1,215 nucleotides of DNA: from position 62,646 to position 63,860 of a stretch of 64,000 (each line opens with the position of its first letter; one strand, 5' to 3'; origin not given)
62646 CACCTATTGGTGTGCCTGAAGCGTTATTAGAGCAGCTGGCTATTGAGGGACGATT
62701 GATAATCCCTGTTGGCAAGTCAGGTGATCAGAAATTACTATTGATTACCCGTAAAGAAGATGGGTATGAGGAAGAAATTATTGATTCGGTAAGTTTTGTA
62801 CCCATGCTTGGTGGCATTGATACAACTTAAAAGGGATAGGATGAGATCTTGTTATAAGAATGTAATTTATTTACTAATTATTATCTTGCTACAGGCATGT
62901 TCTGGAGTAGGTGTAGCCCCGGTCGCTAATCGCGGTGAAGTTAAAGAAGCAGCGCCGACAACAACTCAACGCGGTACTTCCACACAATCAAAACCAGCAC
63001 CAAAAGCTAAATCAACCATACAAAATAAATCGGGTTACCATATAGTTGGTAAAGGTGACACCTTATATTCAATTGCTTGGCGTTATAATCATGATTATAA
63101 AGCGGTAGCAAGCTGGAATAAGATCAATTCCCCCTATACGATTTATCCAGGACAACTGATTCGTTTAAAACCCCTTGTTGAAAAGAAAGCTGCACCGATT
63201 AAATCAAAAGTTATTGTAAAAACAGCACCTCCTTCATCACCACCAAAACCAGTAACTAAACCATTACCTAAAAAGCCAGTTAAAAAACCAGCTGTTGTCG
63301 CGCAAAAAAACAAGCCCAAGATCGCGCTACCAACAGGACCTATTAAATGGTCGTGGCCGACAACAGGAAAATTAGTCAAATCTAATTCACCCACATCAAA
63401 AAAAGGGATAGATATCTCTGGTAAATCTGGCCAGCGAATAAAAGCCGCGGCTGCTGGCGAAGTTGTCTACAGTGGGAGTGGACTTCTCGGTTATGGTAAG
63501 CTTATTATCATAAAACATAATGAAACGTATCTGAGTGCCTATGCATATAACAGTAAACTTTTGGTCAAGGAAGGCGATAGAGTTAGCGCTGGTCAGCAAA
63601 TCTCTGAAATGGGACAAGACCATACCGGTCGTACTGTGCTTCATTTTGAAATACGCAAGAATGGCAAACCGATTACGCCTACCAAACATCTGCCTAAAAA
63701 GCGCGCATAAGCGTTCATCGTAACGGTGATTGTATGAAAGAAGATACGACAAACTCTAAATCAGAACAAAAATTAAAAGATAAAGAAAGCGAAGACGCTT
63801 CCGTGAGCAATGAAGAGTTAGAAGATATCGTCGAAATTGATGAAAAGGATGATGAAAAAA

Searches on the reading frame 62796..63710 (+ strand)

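Call 86: search_protein_families(library=ncbifam, proteins=[window:62796-63710:+], max_evalue=1e-15)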
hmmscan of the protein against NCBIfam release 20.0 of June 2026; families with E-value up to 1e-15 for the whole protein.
window:62796-63710:+ (304 aa): 7 families
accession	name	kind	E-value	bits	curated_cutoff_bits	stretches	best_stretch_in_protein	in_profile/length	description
NF008123.1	PRK10871.1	equivalog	1.3e-51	176.2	311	1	158-301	218-364/365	murein hydrolase activator NlpD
NF040883.1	amid_act_ActS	equivalog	1.6e-51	174.9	375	1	79-302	33-236/242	amidase activator ActS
NF041208.1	celldiv_DipM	equivalog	6.3e-25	88.2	740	1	54-299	158-417/419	cell division endopeptidase DipM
NF050804.1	CellDivDipMCaul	equivalog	2e-23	83.1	900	1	181-289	503-616/634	cell division endopeptidase DipM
NF047755.1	LIC_10271_M23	exception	6.5e-17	62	180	0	201-296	116-206/207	LIC_10271 family cell wall hydrolase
NF008644.1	PRK11637.1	equivalog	1.6e-16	60.3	270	1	201-299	285-383/385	murein hydrolase activator EnvC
NF052336.1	PdgHdaseHSB100310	equivalog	7.9e-16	58.3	500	0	185-292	35-147/316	peptidoglycan hydrolase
